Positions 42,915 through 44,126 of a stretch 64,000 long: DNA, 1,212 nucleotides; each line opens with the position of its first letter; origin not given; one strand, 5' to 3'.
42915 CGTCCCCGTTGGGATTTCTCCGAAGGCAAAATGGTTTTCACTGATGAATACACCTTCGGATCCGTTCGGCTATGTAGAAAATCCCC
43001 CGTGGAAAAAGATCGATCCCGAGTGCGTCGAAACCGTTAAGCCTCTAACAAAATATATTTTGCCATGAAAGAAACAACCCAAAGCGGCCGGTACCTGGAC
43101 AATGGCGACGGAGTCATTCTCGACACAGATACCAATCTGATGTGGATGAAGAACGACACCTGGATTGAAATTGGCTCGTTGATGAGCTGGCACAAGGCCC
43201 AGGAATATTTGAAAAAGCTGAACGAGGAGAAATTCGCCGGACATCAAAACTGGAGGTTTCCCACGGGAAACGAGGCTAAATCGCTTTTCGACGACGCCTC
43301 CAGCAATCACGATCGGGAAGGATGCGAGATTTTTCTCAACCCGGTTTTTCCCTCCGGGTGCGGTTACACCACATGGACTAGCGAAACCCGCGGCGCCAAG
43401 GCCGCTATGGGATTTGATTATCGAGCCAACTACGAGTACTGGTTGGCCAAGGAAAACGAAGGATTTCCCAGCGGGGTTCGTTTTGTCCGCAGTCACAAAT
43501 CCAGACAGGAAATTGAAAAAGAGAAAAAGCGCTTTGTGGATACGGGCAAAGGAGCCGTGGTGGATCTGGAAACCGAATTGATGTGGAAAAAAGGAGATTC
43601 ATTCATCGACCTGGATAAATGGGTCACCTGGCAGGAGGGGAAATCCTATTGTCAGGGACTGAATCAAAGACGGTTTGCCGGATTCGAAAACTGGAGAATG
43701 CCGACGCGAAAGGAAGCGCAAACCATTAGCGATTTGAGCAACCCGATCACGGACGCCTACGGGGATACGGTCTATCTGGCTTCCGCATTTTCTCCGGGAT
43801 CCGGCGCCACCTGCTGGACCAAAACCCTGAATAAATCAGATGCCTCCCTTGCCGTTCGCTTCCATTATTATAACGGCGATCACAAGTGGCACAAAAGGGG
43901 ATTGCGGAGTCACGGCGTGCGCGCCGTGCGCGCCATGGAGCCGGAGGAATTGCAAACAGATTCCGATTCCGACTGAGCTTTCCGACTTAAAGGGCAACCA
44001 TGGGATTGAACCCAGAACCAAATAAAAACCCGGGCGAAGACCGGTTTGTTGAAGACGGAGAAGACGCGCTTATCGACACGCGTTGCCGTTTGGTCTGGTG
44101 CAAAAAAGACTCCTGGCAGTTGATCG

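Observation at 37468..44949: Tandem array of eight DUF1566 (Lcl C-terminal-like) paralogues with nine domains, seven lacking any export signal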

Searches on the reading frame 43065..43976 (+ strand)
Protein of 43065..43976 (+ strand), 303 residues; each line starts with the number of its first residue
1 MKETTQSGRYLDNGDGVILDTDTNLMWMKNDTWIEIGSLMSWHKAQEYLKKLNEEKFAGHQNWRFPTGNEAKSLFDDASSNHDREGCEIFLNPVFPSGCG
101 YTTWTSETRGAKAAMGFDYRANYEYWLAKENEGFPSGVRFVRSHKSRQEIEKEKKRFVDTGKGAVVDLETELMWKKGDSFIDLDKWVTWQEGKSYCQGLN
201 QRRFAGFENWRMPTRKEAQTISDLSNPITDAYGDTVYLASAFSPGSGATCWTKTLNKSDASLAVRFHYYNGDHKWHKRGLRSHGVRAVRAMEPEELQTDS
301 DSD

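Call 3: search_protein_families(library=pfam, proteins=[window:43065-43976:+], max_evalue=0.01)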
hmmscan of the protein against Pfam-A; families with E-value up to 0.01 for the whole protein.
window:43065-43976:+ (303 aa): 1 family
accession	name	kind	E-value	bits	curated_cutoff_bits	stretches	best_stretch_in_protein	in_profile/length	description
PF07603.17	Lcl_C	-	3e-41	140.8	34.9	2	163-289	1-117/117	Lcl C-terminal domain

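Call 9: find_homologous_proteins(query=window:43065-43976:+, max_evalue=0.00001)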
Query window:43065-43976:+ (303 aa): 113 proteins with E <= 0.00001 among 576 candidates.
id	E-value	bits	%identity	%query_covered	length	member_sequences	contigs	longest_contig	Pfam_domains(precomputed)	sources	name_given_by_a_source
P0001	4.7e-210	714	100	100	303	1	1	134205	PF07603.18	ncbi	-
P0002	4.8e-176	603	82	100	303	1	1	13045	PF07603.18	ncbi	-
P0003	4.6e-140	484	68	98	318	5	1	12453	PF07603.18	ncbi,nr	ncbi:MAG: DUF1566 domain-containing protein [Nitrospinae bacterium]|nr:DUF1566 domain-containing pro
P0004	7.9e-140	484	67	97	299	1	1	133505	PF07603.18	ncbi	-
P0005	8.2e-134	464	66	95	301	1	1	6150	PF07603.18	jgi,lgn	jgi:hypothetical protein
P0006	4.3e-130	452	63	98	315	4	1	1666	PF07603.18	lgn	-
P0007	1.9e-129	449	63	97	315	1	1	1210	PF07603.18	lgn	-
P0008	2.1e-129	449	63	97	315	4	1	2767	PF07603.18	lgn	-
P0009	2.2e-129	449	64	96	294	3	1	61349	PF07603.18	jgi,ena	-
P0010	3.0e-128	446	64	94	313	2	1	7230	PF07603.18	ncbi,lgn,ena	-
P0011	9.7e-128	444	61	97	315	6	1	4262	PF07603.18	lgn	-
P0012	6.8e-126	438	61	96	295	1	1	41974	PF07603.18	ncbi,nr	ncbi:hypothetical protein UR09_00630 [Candidatus Nitromaritima sp. SCGC AAA799-A02]|nr:hypothetical 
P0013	7.7e-126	438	63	97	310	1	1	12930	PF07603.18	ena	-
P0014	1.0e-125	437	62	96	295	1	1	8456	PF07603.18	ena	-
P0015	1.1e-125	437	62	96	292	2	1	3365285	PF07603.18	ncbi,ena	-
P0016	1.2e-125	437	62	95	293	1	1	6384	PF07603.18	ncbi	-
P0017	1.4e-125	437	61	96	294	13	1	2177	PF07603.18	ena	-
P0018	1.7e-125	436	63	93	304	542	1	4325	PF07603.18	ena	-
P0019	2.7e-125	436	62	96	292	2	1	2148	PF07603.18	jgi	jgi:hypothetical protein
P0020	3.1e-125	436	61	96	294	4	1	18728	PF07603.18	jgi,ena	-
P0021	4.4e-125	435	63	93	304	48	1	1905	PF07603.18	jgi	-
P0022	5.0e-125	435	61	96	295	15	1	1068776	PF07603.18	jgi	jgi:hypothetical protein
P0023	1.8e-124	433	61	96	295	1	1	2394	PF07603.18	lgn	-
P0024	1.9e-124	433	62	96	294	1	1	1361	PF07603.18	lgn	-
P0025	3.3e-124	432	60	96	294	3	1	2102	PF07603.18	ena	-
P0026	8.0e-124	431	61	96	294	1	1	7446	PF07603.18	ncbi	-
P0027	1.3e-123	430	59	97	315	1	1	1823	PF07603.18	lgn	-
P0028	2.0e-123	430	61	93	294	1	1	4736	PF07603.18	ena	-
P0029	2.1e-123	430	60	96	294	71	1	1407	PF07603.18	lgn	-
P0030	2.6e-123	429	62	95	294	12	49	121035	PF07603.18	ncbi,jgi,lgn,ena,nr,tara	ncbi:MAG TPA: DUF1566 domain-containing protein [Nitrospinaceae bacterium]|jgi:hypothetical protein|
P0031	3.2e-123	429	60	94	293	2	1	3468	PF07603.18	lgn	-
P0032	5.9e-123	428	61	95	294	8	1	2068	PF07603.18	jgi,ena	-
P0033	7.3e-123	428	60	95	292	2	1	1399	PF07603.18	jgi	-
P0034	2.7e-122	426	59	96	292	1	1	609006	PF07603.18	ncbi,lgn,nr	ncbi:MAG: hypothetical protein NPINA01_23730 [Nitrospinaceae bacterium]|nr:MAG: hypothetical protein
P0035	2.7e-122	426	60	98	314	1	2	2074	PF07603.18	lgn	-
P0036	3.0e-122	426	60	96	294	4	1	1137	PF07603.18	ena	-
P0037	3.3e-122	426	60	96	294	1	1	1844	PF07603.18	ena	-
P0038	4.4e-122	425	59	98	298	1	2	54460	PF07603.18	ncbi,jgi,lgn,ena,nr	ncbi:MAG: DUF1566 domain-containing protein [Nitrospinota bacterium]|nr:DUF1566 domain-containing pr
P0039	5.7e-122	425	61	97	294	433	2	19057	PF07603.18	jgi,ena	jgi:predicted GNAT family N-acyltransferase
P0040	7.2e-122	425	61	92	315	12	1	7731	PF07603.18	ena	-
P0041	8.5e-122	424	60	96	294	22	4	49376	PF07603.18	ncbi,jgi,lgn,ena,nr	ncbi:MAG: DUF1566 domain-containing protein [Nitrospinaceae bacterium]|jgi:hypothetical protein|nr:D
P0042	2.0e-121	423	60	96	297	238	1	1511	PF07603.18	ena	-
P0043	2.1e-121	423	58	98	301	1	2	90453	PF07603.18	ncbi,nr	ncbi:MAG: DUF1566 domain-containing protein [Nitrospinaceae bacterium]|nr:DUF1566 domain-containing 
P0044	2.5e-121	423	60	96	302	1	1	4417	PF07603.18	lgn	-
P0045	4.0e-121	422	60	96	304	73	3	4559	PF07603.18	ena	-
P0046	7.8e-121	421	62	93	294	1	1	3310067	PF07603.18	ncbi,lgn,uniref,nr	ncbi:MAG: DUF1566 domain-containing protein [Candidatus Nitrohelix vancouverensis]|uniref:DUF1566 do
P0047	3.8e-120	419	61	95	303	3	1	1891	PF07603.18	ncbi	-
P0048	9.0e-120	418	58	100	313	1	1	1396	PF07603.18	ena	-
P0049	1.9e-119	417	58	96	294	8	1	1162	PF07603.18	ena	-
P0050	2.1e-119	416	60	97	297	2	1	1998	PF07603.18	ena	-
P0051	2.5e-119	416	58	96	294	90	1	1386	PF07603.18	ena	-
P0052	2.6e-119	416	59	96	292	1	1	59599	PF07603.18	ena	-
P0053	2.7e-119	416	58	96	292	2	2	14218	PF07603.18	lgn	-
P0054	3.5e-119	416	58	96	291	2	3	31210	PF07603.18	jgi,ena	-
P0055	4.1e-119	416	59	97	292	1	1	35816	PF07603.18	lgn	-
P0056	6.3e-119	415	58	96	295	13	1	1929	PF07603.18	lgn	-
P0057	7.5e-119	415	58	97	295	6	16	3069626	PF07603.18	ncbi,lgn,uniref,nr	ncbi:Lcl C-terminal domain-containing protein [Nitrospina gracilis]|uniref:Lcl C-terminal domain-con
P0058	1.1e-118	414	58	96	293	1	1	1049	PF07603.18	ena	-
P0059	1.2e-118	414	58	96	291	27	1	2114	PF07603.18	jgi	jgi:hypothetical protein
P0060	1.8e-118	413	59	95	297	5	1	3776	PF07603.18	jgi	jgi:hypothetical protein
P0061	3.9e-118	412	59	94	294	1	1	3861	PF07603.18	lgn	-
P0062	5.4e-118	412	58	97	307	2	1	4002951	PF07603.18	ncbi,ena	-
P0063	1.2e-117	411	59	96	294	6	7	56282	PF07603.18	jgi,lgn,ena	-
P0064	1.2e-117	411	58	96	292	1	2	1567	PF07603.18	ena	-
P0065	1.4e-117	410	57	98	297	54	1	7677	PF07603.18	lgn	-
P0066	2.8e-117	410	60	94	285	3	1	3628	PF07603.18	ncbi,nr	ncbi:MAG: hypothetical protein A3K09_08420 [Nitrospinae bacterium RIFCSPLOWO2_12_FULL_47_7]|nr:MAG: 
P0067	4.4e-117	409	57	98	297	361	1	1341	PF07603.18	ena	-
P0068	9.2e-117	408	59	94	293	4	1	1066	PF07603.18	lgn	-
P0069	1.6e-116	407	58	97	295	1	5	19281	PF07603.18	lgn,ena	-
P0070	2.1e-116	407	58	97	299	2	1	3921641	PF07603.18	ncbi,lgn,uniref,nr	ncbi:MAG: DUF1566 domain-containing protein [Candidatus Nitronauta litoralis]|uniref:DUF1566 domain-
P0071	3.2e-116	406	57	96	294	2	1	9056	PF07603.18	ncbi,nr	ncbi:MAG: DUF1566 domain-containing protein [Nitrospinae bacterium]|nr:DUF1566 domain-containing pro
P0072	4.8e-116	405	58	96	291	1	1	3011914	PF07603.18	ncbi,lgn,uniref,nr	ncbi:Lcl C-terminal domain-containing protein [Nitrospina watsonii]|uniref:Lcl C-terminal domain-con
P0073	4.8e-116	405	57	96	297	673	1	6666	PF07603.18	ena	-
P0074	5.4e-116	405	58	97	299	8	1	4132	PF07603.18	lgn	-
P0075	1.9e-115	404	57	95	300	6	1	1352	PF07603.18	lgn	-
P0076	2.1e-115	403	60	94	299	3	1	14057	PF07603.18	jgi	-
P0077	2.3e-115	403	55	94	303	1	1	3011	PF07603.18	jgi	jgi:hypothetical protein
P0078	3.1e-115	403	56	97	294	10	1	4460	PF07603.18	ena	-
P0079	5.0e-115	402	59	94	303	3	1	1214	PF07603.18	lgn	-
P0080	5.2e-115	402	58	95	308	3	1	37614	PF07603.18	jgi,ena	-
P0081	9.9e-115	401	58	96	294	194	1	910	PF07603.18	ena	-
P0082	1.9e-114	400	57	96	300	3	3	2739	PF07603.18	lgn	-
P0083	2.2e-114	400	58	96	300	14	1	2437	PF07603.18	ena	-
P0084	1.1e-113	398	57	95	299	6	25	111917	PF07603.18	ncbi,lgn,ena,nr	ncbi:MAG: DUF1566 domain-containing protein [Nitrospina sp.]|nr:DUF1566 domain-containing protein [N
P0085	1.1e-113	398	59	96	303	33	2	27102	PF07603.18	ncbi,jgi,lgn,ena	-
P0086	1.3e-113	397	55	98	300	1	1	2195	PF07603.18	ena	-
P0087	3.2e-113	396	55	96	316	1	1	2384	PF07603.18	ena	-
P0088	3.6e-113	396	55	98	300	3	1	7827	PF07603.18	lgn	-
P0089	1.4e-112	394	56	98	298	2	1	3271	PF07603.18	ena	-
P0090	6.9e-112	392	53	97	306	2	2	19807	PF07603.18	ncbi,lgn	ncbi:MAG: DUF1566 domain-containing protein [Nitrospinales bacterium]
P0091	1.4e-111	391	60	88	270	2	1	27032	PF07603.18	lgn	-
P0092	2.2e-111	390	57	95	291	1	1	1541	PF07603.18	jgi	jgi:hypothetical protein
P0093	9.0e-110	385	56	97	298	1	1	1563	PF07603.18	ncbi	-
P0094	4.0e-108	379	52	98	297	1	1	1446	PF07603.18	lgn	-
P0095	1.7e-107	377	52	97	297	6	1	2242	PF07603.18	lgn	-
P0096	3.4e-107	376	54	95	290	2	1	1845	PF07603.18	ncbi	-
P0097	1.7e-104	367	53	97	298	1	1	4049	PF07603.18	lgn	-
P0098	1.2e-94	335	55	88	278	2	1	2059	PF07603.18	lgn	-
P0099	2.4e-89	318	63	69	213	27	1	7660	PF07603.18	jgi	jgi:hypothetical protein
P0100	1.1e-88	316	50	88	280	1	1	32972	PF07603.18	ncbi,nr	ncbi:MAG: DUF1566 domain-containing protein [Nitrospinaceae bacterium]|nr:DUF1566 domain-containing 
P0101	1.6e-86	308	58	74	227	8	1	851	PF07603.18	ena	-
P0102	1.9e-74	269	64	59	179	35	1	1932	PF07603.18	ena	-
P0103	7.7e-71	257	62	59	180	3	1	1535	PF07603.18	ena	-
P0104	3.8e-69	251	61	59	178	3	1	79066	PF07603.18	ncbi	ncbi:MAG: DUF1566 domain-containing protein [Nitrospinaceae bacterium]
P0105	7.7e-68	247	58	60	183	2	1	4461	PF07603.18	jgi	jgi:hypothetical protein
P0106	1.3e-67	246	56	63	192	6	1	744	PF07603.18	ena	-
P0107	1.9e-62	229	54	59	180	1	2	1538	PF07603.18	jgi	jgi:hypothetical protein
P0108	3.8e-62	228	57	60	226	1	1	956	PF07603.18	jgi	jgi:hypothetical protein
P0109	5.2e-58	215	56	55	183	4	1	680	PF07603.18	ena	-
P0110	6.1e-39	152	55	42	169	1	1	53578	PF07603.18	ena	-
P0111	2.0e-36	144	62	34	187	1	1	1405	PF01047.29,PF13412.13,PF07603.18,PF12802.14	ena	-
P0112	1.0e-19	89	42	37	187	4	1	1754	PF07603.18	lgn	-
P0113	1.8e-12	65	27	72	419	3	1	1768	PF07603.18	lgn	-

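Call 11: find_encoding_contigs(protein=P0057, flank=10000, max_places=2)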
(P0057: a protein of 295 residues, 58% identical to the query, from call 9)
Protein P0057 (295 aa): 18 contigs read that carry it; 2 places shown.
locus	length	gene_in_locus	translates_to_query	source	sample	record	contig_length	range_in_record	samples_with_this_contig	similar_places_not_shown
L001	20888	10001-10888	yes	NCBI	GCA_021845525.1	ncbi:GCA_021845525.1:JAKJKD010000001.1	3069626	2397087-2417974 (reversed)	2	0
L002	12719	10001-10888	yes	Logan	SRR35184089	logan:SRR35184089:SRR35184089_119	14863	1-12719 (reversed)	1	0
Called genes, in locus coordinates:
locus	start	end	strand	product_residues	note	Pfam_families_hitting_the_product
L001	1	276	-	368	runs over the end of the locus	-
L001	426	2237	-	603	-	PF04055:Radical_SAM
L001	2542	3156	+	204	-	-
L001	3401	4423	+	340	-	-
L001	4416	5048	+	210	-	PF07603:Lcl_C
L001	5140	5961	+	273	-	PF13181:TPR_8 (faint), PF13428:TPR_14 (faint), PF14559:TPR_19 (faint), PF13424:TPR_12 (faint), PF13431:TPR_17 (faint), PF07719:TPR_2 (faint)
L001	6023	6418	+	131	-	-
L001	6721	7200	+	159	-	-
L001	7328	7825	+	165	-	PF07603:Lcl_C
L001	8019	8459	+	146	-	PF07603:Lcl_C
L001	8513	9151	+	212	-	PF07603:Lcl_C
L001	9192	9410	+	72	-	PF00462:Glutaredoxin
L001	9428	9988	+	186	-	PF07603:Lcl_C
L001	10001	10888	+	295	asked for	PF07603:Lcl_C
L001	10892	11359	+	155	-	PF07603:Lcl_C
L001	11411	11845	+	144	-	PF07603:Lcl_C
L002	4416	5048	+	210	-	PF07603:Lcl_C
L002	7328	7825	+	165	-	PF07603:Lcl_C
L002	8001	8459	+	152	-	PF07603:Lcl_C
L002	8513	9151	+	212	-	PF07603:Lcl_C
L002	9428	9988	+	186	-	PF07603:Lcl_C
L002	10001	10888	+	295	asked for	PF07603:Lcl_C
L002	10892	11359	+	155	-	PF07603:Lcl_C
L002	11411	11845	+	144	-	PF07603:Lcl_C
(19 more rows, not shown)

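Call 12: find_encoding_contigs(protein=P0046, flank=10000, max_places=1)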
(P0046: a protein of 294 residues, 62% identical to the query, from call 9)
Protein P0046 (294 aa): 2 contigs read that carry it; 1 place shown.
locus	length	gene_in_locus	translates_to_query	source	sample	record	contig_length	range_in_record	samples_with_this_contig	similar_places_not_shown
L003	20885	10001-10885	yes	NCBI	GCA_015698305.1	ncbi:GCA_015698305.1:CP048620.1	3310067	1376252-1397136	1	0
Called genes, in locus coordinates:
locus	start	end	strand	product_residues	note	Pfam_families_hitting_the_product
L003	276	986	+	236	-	-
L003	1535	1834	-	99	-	PF13560:HTH_31 (weak), PF01381:HTH_3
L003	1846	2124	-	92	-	PF05015:HigB-like_toxin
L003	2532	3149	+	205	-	-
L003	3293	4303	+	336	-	-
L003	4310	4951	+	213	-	PF07603:Lcl_C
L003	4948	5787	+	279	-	PF23914:TPR_CcmH_CycH (faint), PF07719:TPR_2 (faint)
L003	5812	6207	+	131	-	-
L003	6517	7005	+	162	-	-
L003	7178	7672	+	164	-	PF07603:Lcl_C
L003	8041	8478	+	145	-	PF07603:Lcl_C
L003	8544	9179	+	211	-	PF07603:Lcl_C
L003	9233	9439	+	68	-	PF00462:Glutaredoxin (weak)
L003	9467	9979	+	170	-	PF07603:Lcl_C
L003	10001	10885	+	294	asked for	PF07603:Lcl_C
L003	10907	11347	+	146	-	PF07603:Lcl_C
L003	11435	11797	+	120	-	PF07603:Lcl_C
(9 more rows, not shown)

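Call 17: find_related_loci(query=window:43065-43976:+, collection=genome_contigs, flank=10000)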
Query window:43065-43976:+ (303 aa) in genome_contigs; peptide patterns used: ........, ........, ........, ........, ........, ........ (x = any residue, [..] = any of these).
24 stretches matched a pattern; 21 encode a relative of the query (tblastn E <= 1e-3); 21 distinct loci.
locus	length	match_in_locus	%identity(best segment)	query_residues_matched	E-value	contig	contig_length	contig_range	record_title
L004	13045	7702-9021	82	1-303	4e-178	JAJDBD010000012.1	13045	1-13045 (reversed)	MAG: Nitrospinaceae bacterium isolate OFTM44 OFTM44_11, whole genome shotgun sequence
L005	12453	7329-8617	68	7-303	1e-143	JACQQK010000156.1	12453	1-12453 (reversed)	MAG: Nitrospinota bacterium isolate NC_groundwater_1331_Ag_S-0.2um_58_131 S_p2_S4_coassembly_k141_3300704, whole genome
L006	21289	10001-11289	62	1-292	3e-129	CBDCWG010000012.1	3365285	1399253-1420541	MAG: Nitrospinales bacterium isolate a2619a5f-0194-4d6d-9150-7445cf304463 genome assembly, contig: contig_12, whole geno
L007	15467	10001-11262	59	1-295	2e-127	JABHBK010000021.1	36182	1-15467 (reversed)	MAG: Nitrospina sp. isolate SI036_bin78 k141_111250, whole genome shotgun sequence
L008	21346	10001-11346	61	1-292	3e-126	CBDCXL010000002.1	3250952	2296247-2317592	MAG: Nitrospinales bacterium isolate 4e79c772-6b72-4db0-bd25-b8212fbdc190 genome assembly, contig: contig_2, whole genom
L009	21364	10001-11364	59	1-299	8e-125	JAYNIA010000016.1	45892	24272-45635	MAG: Nitrospinota bacterium isolate 139544_COM_vamb_bins.tsv.103 NODE_756_length_45892_cov_10.826974, whole genome shotg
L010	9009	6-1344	62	6-295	9e-125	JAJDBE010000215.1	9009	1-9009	MAG: Nitrospinaceae bacterium isolate OFTM6 OFTM6_214, whole genome shotgun sequence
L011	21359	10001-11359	59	1-300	1e-123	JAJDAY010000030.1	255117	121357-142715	MAG: Nitrospinaceae bacterium isolate OFTM181 OFTM181_29, whole genome shotgun sequence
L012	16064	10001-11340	60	1-295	5e-123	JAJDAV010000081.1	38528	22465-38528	MAG: Nitrospinaceae bacterium isolate OFTM135 OFTM135_80, whole genome shotgun sequence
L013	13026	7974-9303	58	1-293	1e-121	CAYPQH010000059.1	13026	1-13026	MAG TPA_asm: uncultured Nitrospinaceae bacterium isolate SRP128015_co3_424 genome assembly, contig: NODE_5347_length_130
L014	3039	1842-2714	58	1-292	4e-125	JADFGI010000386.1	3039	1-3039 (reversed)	MAG: Nitrospinota bacterium isolate B2T1L10 B2T1L10_NODE66643, whole genome shotgun sequence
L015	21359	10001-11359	58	1-299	4e-121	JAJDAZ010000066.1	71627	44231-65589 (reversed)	MAG: Nitrospinaceae bacterium isolate OFTM191 OFTM191_65, whole genome shotgun sequence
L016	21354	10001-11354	57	1-294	7e-120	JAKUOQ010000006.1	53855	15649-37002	MAG: Nitrospinales bacterium isolate ALOHA_A2.0_37 A2.0-Nitrospinales-1_6, whole genome shotgun sequence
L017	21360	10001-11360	59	1-292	2e-119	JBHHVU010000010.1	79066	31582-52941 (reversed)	MAG: Nitrospinaceae bacterium isolate S.4.sp1_bin.35 NODE_45_length_79066_cov_8.978889, whole genome shotgun sequence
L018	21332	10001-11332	59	1-292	2e-119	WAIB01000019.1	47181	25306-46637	MAG: Nitrospinota bacterium isolate GoM_MAG_111B NODE_19_length_47181_cov_3.449453, whole genome shotgun sequence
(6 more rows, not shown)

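Call 23: search_protein_families(library=ncbifam, proteins=[window:43065-43976:+], max_evalue=0.01)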
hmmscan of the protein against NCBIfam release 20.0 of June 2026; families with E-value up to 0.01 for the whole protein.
window:43065-43976:+ (303 aa): 2 families
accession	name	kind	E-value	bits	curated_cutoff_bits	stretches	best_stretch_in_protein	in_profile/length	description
NF047850.1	Lsa25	exception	0.00013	21.8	260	0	46-79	116-149/207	surface adhesin Lsa25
NF052322.1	FimD_tip_adhes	equivalog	0.0017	17.1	170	0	198-226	593-615/664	fimbrial tip adhesin FimD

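Call 27: search_protein_families(library=padloc, proteins=[window:43065-43976:+], max_evalue=0.01)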
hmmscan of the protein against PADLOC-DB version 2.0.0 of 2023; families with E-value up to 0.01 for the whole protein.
window:43065-43976:+ (303 aa): 0 families

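Call 29: predict_structure(alignment_id=A1)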
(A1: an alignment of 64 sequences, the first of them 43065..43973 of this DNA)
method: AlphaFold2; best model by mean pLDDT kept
length: 303 residues; sequences in the alignment: 64
mean_pLDDT: 85.1   pTM: 0.72
mean pLDDT of the five models: 85.1, 76.1, 74.4, 72.4, 71.5
residues with pLDDT >= 90: 158; 70-90: 101; 50-70: 36; < 50: 8
segments of 3 or more residues with pLDDT < 50: 1-5
pLDDT, mean of each block of 10 residues (from residue 1): 58 95 95 91 90 93 91 95 94 93 85 87 89 78 84 87 93 93 86 95 97 92 82 80 76 72 76 54 84 80 47
secondary structure, 60 per line:
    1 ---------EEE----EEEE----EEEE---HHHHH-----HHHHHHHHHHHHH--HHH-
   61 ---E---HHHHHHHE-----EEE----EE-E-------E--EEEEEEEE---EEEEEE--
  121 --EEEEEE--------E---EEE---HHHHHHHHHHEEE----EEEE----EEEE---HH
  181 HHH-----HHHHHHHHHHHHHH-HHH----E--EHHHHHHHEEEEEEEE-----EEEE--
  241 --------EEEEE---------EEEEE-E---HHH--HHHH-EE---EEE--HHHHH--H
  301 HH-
elements in order: E10-12 E17-20 E25-28 H32-36 H42-54 H68-74 E81-83 E102-109 E113-118 E123-128 E141-143 H147-156 E157-159 E164-167 E172-175 H179-183 H189-202 H215-221 E222-229 E235-238 E249-253 E263-267 H278-281 E288-290 H293-297

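Call 32: fold_search(model_id=the predicted structure, library=pdb)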
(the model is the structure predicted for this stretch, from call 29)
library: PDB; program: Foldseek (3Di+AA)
matches with E <= 10: 361; with E <= 0.001: 0
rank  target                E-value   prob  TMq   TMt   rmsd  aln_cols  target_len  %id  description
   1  8q4e_A                3.3e-03  1.00  0.27  0.58   3.2       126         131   17  Structure of Legionella pneumophila Lcl C-terminal domain (released 2023-12-27)
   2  6qki_D                7.6e-02  0.77  0.24  0.19  10.2       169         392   13  Native structure of EgtB from Chloracidobacterium thermophilum, a type II sulfoxide synthase (released 2019-03-27)
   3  6qki_A                1.3e-01  0.92  0.25  0.19   5.1       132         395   15  Native structure of EgtB from Chloracidobacterium thermophilum, a type II sulfoxide synthase (released 2019-03-27)
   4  9dff_B                1.6e-01  0.12  0.16  0.16  15.9       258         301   10  G1 domain of human aggrecan bound to hyaluronan (released 2025-04-30)
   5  7zub_B                1.8e-01  0.04  0.11  0.06  16.9       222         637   10  Cryo-EM structure of the indirubin-bound Hsp90-XAP2-AHR complex (released 2022-11-23)
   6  6qki_C                1.9e-01  0.63  0.25  0.20  11.7       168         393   12  Native structure of EgtB from Chloracidobacterium thermophilum, a type II sulfoxide synthase (released 2019-03-27)
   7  9dft_A                1.9e-01  0.16  0.19  0.19  15.8       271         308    9  G1 domain of human aggrecan (released 2025-04-30)
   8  8qf6_C                2.1e-01  0.60  0.25  0.19  11.5       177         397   12  Sulfoxide synthase from Chloracidobacterium thermophilum, EgtB type II, in complex with iron and trimethylhistidine (released 2024-09-11)
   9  9mzu_A                2.3e-01  0.89  0.27  0.19   5.9       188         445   13  Structure of PorKN from Porphyromonas gingivalis (released 2025-04-16)
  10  6qki_B                2.3e-01  0.82  0.24  0.19   5.2       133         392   14  Native structure of EgtB from Chloracidobacterium thermophilum, a type II sulfoxide synthase (released 2019-03-27)
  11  6o6m_D                2.4e-01  0.44  0.23  0.18  11.0       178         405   12  The Structure of EgtB (Cabther) (released 2019-07-31)
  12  8qf6_B                2.9e-01  0.54  0.25  0.19  11.5       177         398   12  Sulfoxide synthase from Chloracidobacterium thermophilum, EgtB type II, in complex with iron and trimethylhistidine (released 2024-09-11)
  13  8k5j                  2.9e-01  0.44  0.19  0.14  12.2       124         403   14  The structure of SenA in complex with N,N,N-trimethyl-histidine (released 2023-12-06)
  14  9p6h_B                3.1e-01  0.84  0.26  0.19   5.4       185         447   14  Structure of P. gingivalis PorK and PorN complexes from cryo electron microscopy (released 2025-07-16)
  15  8ryz                  3.1e-01  0.75  0.21  0.16   3.8       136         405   13  Structures of selenoneine synthase SenA from Variovorax paradoxus (released 2024-09-11)
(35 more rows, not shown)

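Call 53: find_encoding_contigs(protein=P0100, flank=10000, max_places=1)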
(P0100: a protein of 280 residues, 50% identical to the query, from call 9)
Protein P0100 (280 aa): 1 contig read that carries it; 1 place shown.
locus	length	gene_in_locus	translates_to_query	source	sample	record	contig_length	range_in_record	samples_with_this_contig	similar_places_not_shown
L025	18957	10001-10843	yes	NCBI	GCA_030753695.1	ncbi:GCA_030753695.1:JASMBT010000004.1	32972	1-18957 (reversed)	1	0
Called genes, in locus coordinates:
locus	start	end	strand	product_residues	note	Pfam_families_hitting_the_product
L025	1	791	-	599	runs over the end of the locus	PF04055:Radical_SAM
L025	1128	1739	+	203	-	-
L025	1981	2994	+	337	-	-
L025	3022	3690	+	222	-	PF07603:Lcl_C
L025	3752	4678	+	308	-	PF13428:TPR_14 (faint), PF13414:TPR_11 (faint), PF13424:TPR_12 (faint), PF13432:TPR_16 (faint), PF14559:TPR_19 (weak), PF00515:TPR_1 (weak), PF07719:TPR_2 (weak), PF13181:TPR_8 (weak), +1 more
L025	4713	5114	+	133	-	-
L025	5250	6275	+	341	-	-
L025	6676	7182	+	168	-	-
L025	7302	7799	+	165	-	PF07603:Lcl_C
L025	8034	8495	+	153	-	PF07603:Lcl_C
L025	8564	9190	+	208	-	PF07603:Lcl_C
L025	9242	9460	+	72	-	PF00462:Glutaredoxin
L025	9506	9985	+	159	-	PF07603:Lcl_C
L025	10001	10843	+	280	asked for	PF07603:Lcl_C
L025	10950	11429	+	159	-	PF07603:Lcl_C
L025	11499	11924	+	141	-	PF07603:Lcl_C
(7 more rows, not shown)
